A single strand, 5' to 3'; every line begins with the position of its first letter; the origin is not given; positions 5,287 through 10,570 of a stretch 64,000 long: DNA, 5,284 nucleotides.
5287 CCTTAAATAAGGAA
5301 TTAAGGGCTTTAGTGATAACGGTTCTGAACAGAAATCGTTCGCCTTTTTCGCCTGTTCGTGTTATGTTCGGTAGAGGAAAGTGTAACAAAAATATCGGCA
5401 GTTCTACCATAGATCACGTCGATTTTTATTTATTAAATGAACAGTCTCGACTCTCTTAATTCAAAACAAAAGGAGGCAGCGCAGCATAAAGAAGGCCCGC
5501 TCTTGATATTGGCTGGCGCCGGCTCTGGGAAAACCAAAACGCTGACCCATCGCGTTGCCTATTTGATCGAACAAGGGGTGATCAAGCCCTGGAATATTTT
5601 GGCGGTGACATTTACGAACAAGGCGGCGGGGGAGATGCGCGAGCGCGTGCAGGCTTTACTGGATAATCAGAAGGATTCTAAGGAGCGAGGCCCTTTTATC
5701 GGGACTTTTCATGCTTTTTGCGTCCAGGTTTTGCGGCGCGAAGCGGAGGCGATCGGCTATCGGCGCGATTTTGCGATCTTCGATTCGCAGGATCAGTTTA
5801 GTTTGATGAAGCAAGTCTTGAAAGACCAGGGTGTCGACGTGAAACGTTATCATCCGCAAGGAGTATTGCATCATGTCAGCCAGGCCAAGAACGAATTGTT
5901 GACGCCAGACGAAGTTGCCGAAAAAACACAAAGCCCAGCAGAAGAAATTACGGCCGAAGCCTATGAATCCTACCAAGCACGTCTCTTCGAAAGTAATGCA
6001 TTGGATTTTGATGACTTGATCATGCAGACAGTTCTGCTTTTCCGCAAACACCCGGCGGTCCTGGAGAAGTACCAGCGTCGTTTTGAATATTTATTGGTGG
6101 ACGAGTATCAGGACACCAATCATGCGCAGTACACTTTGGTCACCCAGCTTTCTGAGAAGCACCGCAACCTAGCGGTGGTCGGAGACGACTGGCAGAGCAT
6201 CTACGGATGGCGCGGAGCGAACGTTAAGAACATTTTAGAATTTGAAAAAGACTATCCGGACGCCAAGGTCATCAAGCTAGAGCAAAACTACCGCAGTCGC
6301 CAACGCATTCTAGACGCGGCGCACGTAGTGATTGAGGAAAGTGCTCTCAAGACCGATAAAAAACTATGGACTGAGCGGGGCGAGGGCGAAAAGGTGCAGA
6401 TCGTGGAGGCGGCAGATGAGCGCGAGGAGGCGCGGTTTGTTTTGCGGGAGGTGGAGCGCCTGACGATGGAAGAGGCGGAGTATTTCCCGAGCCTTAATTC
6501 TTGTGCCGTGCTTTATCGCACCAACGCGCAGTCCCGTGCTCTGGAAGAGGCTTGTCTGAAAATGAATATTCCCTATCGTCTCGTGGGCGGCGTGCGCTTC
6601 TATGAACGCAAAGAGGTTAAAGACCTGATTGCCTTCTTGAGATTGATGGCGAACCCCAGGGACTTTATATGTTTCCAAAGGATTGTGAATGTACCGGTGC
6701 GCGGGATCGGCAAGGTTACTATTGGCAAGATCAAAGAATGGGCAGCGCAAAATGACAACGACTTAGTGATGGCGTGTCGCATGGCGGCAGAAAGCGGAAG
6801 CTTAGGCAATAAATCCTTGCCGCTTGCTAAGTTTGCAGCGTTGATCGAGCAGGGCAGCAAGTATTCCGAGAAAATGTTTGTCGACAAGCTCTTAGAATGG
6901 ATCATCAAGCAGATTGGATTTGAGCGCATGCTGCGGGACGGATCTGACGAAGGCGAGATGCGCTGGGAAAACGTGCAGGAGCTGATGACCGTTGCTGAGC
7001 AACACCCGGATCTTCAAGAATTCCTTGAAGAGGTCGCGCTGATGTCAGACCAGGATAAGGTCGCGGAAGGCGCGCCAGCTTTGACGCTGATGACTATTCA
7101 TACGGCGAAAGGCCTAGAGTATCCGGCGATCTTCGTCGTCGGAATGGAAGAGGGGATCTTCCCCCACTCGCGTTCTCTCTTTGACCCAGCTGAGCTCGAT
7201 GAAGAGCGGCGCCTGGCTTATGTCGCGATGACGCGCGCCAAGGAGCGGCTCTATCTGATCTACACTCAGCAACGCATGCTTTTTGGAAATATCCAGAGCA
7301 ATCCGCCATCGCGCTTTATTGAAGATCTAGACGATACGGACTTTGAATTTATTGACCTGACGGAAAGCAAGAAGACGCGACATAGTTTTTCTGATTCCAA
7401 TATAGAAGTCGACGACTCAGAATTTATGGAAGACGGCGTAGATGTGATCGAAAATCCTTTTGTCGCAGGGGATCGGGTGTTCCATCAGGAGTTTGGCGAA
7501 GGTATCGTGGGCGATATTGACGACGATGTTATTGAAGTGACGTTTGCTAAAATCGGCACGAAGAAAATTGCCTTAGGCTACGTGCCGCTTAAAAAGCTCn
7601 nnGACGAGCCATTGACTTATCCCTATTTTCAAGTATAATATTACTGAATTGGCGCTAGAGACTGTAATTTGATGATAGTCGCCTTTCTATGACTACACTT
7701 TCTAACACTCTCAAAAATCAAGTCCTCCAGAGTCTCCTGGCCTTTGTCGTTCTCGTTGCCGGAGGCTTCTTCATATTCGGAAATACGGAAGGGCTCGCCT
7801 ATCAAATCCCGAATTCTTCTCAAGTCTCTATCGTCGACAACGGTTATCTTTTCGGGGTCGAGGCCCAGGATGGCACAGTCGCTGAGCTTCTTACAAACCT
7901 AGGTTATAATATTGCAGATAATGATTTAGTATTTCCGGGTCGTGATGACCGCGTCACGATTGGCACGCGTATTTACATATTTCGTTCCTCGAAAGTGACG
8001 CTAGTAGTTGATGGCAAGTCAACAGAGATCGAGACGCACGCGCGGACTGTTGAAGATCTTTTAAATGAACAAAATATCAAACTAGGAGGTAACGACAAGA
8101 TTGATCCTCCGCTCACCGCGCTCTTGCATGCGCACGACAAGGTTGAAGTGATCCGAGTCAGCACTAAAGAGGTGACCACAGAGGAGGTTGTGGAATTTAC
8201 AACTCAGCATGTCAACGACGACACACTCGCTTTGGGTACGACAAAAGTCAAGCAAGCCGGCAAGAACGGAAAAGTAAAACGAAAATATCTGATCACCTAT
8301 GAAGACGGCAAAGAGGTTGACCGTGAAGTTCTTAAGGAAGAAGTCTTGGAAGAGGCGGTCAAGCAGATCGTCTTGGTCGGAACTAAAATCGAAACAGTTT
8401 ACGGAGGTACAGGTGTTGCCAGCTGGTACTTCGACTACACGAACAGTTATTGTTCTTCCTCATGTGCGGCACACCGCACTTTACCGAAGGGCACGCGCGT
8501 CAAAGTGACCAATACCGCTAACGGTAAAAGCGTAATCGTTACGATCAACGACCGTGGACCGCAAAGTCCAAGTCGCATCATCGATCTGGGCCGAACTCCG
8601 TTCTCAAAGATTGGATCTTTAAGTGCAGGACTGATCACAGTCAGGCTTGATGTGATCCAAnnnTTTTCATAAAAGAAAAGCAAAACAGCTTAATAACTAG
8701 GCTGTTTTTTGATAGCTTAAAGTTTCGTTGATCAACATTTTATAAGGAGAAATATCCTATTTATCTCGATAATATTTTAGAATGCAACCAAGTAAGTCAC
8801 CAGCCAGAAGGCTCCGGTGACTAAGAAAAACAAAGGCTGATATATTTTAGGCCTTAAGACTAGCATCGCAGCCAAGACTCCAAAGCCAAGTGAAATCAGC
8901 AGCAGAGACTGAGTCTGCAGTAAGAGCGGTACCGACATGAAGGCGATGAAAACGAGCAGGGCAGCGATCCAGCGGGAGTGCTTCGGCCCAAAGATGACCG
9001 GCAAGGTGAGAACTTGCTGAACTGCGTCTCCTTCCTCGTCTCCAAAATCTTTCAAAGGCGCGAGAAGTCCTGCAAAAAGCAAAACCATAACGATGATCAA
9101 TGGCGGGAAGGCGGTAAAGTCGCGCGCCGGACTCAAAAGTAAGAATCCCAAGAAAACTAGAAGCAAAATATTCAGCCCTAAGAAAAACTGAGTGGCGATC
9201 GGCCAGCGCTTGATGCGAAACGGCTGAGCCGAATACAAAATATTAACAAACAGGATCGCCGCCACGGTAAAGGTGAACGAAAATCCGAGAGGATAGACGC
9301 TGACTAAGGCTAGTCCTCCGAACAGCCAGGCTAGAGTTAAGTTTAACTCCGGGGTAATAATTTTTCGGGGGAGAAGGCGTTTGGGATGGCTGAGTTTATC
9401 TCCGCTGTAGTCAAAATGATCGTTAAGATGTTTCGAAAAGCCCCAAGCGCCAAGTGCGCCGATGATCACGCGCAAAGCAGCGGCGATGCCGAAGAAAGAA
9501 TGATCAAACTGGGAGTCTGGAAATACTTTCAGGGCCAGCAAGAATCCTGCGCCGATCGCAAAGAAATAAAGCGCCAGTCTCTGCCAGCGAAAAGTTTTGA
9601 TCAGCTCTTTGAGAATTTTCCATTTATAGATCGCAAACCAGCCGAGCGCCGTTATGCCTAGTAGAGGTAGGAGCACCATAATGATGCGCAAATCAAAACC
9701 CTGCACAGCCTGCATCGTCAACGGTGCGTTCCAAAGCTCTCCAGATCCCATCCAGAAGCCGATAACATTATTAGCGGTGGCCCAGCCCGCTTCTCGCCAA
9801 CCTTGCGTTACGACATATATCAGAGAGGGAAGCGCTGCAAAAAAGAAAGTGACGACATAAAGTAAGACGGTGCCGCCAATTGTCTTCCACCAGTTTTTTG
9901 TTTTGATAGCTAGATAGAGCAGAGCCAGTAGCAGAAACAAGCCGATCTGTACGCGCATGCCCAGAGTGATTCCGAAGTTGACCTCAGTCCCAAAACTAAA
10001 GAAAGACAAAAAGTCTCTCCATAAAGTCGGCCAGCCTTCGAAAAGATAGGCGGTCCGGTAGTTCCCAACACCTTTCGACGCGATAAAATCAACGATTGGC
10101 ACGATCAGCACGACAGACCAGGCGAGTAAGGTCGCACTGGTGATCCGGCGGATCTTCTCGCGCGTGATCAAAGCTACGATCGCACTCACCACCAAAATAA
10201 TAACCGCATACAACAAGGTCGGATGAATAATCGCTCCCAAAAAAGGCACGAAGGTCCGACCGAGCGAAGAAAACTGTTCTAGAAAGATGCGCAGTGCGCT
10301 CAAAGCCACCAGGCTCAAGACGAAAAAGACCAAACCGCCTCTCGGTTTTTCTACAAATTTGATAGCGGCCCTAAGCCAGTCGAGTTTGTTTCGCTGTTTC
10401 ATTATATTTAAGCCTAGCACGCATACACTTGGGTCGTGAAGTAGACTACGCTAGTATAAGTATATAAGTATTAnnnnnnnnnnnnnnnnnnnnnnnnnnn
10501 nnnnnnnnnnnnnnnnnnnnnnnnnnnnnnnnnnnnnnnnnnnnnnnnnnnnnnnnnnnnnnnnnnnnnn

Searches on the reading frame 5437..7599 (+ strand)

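Call 57: search_protein_families(library=pfam, proteins=[window:5437-7599:+], max_evalue=0.001)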
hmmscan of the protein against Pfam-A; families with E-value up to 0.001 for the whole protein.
window:5437-7599:+ (721 aa): 7 families
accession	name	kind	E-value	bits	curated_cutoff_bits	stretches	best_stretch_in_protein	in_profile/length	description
PF00580.27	UvrD-helicase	-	1.9e-94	316.8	23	1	7-274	1-271/271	UvrD/REP helicase N-terminal domain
PF13361.12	UvrD_C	-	1.6e-75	255.1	25.6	1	279-612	1-350/350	UvrD-like helicase C-terminal domain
PF13245.12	AAA_19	-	1.2e-23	84.2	25.1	1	11-257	1-132/134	AAA domain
PF13538.12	UvrD_C_2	-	7e-11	42.3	27.4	1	550-608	3-52/52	UvrD-like helicase C-terminal domain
PF13604.12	AAA_30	-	5.3e-07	30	27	1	7-71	2-66/191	AAA domain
PF01443.25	Viral_helicase1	-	1.9e-06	28.3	21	0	538-607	169-226/228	Viral superfamily 1 RNA helicase core domain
PF13086.12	AAA_11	-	0.00034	20.9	27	1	7-224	2-222/257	AAA domain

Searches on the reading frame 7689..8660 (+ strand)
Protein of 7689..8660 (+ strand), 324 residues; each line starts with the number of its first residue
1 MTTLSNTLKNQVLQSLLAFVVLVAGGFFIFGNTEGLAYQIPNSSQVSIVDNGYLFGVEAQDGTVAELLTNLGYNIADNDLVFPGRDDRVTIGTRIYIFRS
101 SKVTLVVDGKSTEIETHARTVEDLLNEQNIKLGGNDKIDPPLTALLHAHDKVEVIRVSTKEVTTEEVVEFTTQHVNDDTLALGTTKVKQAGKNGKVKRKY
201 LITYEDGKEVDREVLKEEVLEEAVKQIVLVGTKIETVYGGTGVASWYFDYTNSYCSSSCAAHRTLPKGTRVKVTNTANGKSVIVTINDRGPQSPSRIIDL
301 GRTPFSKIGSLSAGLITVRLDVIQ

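Call 57: search_protein_families(library=pfam, proteins=[window:7689-8660:+], max_evalue=0.001)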
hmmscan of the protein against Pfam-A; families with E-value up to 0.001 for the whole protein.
window:7689-8660:+ (324 aa): 3 families
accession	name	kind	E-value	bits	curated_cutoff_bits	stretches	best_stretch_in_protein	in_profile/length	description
PF07501.17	G5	-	5.5e-23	81.4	23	1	159-233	1-75/75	G5 domain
PF03990.20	DUF348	-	1.1e-20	73.4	24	1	103-142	1-40/41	G5-linked-Ubiquitin-like domain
PF03330.24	DPBB_1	-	2.1e-15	57.1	28.8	1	242-319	4-82/83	Lytic transglycolase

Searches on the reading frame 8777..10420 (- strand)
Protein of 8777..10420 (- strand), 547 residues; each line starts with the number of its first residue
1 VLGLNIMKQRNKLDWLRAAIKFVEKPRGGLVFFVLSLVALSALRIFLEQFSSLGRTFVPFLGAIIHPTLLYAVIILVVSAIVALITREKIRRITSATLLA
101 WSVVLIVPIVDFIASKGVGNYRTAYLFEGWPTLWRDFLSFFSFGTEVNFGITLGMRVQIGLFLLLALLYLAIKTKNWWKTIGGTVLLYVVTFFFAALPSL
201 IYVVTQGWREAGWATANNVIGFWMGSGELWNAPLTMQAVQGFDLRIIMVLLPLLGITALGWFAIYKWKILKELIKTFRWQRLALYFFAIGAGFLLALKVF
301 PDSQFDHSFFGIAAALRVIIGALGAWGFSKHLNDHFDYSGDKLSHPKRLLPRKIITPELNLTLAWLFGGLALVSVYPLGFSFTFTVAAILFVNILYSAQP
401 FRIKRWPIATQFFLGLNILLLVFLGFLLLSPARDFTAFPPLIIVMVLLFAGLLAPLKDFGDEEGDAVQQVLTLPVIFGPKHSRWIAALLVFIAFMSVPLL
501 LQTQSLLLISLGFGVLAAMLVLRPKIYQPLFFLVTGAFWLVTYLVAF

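Call 57: search_protein_families(library=pfam, proteins=[window:8777-10420:-], max_evalue=0.001)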
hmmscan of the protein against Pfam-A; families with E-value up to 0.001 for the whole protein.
window:8777-10420:- (547 aa): 1 family
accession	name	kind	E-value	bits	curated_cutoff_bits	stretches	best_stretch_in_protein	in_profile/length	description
PF01040.23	UbiA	-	3e-23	82.8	34.2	1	292-522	8-227/250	UbiA prenyltransferase family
